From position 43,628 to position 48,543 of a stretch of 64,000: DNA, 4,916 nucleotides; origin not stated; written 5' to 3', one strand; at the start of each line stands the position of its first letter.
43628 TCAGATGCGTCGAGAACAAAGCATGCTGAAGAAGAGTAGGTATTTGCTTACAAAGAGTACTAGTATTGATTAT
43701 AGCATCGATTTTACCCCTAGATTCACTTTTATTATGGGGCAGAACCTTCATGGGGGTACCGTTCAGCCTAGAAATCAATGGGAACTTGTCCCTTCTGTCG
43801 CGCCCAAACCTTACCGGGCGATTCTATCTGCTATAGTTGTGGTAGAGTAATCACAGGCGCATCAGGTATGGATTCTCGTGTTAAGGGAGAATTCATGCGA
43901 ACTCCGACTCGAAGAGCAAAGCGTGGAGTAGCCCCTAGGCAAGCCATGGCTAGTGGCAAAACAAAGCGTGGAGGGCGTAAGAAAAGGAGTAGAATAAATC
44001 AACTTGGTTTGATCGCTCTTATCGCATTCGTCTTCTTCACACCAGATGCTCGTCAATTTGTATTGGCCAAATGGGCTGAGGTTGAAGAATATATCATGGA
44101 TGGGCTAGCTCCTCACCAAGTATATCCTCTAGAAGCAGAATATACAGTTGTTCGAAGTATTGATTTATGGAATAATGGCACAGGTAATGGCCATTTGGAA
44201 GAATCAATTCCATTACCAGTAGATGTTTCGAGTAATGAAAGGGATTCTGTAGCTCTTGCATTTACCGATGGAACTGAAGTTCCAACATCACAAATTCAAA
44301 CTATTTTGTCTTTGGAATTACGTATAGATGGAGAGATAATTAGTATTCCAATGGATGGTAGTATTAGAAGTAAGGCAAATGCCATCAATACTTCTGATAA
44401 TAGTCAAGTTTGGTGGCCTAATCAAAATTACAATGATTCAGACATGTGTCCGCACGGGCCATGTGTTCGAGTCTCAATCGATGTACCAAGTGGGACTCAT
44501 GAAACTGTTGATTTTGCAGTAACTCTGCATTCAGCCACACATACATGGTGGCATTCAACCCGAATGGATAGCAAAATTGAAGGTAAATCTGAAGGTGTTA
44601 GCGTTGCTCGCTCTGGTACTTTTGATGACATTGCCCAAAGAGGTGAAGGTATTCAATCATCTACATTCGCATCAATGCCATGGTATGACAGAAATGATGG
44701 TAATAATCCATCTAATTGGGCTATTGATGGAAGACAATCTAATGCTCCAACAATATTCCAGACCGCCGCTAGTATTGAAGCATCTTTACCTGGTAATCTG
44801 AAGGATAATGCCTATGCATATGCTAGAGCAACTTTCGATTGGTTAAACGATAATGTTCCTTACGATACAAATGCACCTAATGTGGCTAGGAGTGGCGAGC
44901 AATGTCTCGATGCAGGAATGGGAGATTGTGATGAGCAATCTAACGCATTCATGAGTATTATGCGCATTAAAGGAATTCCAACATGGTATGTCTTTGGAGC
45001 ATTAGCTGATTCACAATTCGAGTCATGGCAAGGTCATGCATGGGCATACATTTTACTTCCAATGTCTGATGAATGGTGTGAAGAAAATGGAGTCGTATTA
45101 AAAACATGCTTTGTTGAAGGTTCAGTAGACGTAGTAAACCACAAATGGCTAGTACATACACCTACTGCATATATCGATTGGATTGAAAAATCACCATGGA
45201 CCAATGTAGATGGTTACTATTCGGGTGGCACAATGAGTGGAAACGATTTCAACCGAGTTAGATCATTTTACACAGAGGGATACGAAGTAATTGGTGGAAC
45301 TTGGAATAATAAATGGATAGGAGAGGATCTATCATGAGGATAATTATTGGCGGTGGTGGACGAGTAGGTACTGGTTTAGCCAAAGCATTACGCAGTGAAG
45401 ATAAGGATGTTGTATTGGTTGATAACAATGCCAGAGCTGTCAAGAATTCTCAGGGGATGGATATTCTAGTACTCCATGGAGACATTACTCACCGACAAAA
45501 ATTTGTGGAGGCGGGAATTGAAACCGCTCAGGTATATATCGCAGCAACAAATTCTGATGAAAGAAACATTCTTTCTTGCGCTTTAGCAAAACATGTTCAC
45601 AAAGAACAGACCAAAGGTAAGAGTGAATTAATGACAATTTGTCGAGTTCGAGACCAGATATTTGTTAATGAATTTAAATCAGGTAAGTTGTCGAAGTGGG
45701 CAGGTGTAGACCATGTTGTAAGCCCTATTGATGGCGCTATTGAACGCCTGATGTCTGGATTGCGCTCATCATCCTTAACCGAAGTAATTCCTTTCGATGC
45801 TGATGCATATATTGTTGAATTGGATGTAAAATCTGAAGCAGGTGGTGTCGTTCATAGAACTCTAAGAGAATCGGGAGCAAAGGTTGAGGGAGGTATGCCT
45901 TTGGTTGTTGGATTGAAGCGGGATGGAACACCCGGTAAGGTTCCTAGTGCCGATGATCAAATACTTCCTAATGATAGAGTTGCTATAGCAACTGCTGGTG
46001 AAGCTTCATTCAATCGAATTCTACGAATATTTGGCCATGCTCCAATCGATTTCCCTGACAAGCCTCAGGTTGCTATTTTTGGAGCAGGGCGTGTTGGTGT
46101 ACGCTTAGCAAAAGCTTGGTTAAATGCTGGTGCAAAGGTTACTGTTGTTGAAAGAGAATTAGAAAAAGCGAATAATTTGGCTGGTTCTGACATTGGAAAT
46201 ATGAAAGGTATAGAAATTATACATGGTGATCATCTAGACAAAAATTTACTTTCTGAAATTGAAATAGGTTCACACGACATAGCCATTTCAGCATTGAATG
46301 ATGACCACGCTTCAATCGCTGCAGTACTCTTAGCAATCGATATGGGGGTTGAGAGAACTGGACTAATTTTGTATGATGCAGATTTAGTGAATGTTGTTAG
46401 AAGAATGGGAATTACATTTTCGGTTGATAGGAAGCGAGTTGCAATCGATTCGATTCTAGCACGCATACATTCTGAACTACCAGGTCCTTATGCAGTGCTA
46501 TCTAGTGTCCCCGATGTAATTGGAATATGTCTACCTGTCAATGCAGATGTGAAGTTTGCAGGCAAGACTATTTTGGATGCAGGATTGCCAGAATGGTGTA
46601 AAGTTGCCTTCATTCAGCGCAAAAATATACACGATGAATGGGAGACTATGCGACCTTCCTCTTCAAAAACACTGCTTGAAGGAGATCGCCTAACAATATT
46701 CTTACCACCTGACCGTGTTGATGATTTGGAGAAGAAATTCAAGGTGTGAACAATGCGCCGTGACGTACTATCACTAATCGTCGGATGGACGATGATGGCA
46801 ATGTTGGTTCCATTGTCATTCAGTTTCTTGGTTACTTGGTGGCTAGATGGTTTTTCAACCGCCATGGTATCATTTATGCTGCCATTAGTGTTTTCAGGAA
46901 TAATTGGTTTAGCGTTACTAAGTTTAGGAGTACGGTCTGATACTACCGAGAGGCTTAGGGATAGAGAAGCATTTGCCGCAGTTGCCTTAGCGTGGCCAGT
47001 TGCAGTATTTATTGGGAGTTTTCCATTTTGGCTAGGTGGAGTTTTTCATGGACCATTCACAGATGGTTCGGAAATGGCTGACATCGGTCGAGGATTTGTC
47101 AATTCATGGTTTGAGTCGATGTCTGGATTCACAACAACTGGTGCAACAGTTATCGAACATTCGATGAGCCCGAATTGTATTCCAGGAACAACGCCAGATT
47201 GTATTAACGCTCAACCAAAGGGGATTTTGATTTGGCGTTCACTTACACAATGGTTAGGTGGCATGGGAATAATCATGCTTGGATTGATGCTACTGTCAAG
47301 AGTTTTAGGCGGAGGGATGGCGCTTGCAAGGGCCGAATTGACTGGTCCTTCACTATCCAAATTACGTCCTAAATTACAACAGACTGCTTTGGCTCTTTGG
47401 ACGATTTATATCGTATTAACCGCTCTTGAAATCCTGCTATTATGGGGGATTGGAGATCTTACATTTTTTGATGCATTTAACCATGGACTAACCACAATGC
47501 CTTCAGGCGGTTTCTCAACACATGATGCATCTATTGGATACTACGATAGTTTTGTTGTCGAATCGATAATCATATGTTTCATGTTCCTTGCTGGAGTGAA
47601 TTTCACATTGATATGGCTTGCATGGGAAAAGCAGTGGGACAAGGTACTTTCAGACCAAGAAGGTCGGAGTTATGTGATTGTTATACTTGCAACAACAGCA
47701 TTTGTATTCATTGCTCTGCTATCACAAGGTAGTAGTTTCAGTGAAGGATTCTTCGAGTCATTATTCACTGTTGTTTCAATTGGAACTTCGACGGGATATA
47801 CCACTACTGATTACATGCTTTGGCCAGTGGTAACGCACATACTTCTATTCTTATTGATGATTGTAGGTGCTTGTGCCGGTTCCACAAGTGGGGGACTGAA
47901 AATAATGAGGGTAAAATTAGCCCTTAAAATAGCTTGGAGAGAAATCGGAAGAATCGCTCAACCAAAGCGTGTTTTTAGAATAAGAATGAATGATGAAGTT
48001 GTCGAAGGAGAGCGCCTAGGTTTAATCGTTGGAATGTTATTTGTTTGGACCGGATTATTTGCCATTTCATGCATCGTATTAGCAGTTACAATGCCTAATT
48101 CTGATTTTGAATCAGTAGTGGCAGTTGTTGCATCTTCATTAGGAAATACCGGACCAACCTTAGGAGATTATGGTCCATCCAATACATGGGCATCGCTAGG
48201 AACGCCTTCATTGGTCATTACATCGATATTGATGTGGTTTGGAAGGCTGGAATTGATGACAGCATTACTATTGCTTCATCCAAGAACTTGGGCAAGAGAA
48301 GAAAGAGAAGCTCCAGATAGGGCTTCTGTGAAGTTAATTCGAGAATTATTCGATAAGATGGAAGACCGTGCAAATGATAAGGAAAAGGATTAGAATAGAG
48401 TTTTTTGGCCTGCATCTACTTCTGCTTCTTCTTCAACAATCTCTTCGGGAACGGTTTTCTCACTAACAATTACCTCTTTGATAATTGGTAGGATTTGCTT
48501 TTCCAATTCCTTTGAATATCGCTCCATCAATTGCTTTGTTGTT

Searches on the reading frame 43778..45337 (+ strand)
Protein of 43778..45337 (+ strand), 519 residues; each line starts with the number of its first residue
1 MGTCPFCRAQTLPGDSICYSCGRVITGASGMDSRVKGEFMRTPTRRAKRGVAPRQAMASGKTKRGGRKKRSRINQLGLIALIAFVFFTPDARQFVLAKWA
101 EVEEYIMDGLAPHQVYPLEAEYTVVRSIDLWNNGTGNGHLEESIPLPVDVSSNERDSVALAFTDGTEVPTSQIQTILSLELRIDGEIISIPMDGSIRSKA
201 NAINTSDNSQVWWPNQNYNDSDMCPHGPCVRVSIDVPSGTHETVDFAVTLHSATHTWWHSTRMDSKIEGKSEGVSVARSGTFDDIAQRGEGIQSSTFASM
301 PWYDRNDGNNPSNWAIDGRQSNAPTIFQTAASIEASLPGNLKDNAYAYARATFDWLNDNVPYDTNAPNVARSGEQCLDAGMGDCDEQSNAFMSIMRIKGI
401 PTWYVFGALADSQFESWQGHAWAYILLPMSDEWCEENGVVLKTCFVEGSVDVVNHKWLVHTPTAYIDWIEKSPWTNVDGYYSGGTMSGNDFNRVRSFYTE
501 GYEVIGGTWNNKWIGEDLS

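Call 87: search_protein_families(library=pfam, proteins=[window:43778-45337:+], max_evalue=0.001)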
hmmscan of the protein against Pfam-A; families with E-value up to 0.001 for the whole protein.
window:43778-45337:+ (519 aa): 1 family
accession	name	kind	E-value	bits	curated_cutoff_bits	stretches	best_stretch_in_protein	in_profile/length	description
PF01841.26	Transglut_core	-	1.4e-15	57.9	23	1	342-434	11-104/108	Transglutaminase-like superfamily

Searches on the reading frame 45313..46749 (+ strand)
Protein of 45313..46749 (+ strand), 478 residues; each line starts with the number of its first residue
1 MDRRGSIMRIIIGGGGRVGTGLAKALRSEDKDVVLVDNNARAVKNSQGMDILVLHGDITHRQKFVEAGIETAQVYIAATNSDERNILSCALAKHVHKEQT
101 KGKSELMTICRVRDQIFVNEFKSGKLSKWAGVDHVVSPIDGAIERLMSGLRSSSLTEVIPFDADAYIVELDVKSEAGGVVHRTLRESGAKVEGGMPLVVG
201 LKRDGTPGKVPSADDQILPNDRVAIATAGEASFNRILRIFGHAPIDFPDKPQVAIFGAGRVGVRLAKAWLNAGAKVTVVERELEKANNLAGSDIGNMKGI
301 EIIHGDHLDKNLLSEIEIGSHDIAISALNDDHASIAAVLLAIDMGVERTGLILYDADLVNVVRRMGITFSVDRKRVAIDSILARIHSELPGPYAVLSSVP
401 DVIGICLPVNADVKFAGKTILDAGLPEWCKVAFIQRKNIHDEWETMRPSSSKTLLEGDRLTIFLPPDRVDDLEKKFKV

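Call 87: search_protein_families(library=pfam, proteins=[window:45313-46749:+], max_evalue=0.001)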
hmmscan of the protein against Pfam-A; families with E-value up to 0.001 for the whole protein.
window:45313-46749:+ (478 aa): 22 families
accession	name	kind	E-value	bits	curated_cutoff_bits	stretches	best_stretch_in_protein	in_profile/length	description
PF02254.24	TrkA_N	-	1.3e-36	125.8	23.8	2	10-138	1-116/116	TrkA-N domain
PF13241.12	NAD_binding_7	-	1.5e-12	48.4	22.1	2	252-334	9-75/104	Putative NAD(P)-binding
PF02080.26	TrkA_C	-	5.3e-11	42.7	27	1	408-476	5-70/71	TrkA-C domain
PF01370.27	Epimerase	-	7.6e-08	32.5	20.9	1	10-81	2-75/240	NAD dependent epimerase/dehydratase family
PF01488.26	Shikimate_DH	-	1e-07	32.5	24.3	1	251-293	13-56/138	Shikimate / quinate 5-dehydrogenase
PF05368.20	NmrA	-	2.7e-07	30.9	27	0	251-329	3-78/298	NmrA-like family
PF03807.23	F420_oxidored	-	2.8e-07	31.5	21.6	1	253-291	2-42/94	NADP oxidoreductase coenzyme F420-dependent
PF00070.33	Pyr_redox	-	5e-07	30.6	22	1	253-282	2-31/82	Pyridine nucleotide-disulphide oxidoreductase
PF07992.20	Pyr_redox_2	-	1.3e-06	28.5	26.1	1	249-305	140-203/291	Pyridine nucleotide-disulphide oxidoreductase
PF02737.24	3HCDH_N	-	1.5e-06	28.7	22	0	252-289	1-38/180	3-hydroxyacyl-CoA dehydrogenase, NAD binding domain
PF13460.12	NAD_binding_10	-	1.2e-05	25.7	27.2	0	13-97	1-87/184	NAD(P)H-binding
PF13478.12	XdhC_C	-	6.7e-05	23.8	29.7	0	253-315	1-63/125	XdhC Rossmann domain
PF03721.20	UDPG_MGDP_dh_N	-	6.8e-05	22.9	27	0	8-58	1-51/187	UDP-glucose/GDP-mannose dehydrogenase family, NAD binding domain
PF01113.26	DapB_N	-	6.9e-05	23.4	25.6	0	252-303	2-52/124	Dihydrodipicolinate reductase, N-terminus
PF00106.31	adh_short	-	0.0002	21.3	26.6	0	10-69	4-68/195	short chain dehydrogenase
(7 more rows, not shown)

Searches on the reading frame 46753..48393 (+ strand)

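Call 87: search_protein_families(library=pfam, proteins=[window:46753-48393:+], max_evalue=0.001)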
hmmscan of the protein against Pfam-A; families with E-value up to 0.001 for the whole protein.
window:46753-48393:+ (546 aa): 1 family
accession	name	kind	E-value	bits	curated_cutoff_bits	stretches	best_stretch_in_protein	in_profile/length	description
PF02386.22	TrkH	-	5.4e-45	154.2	27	1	115-507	63-489/502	Cation transport protein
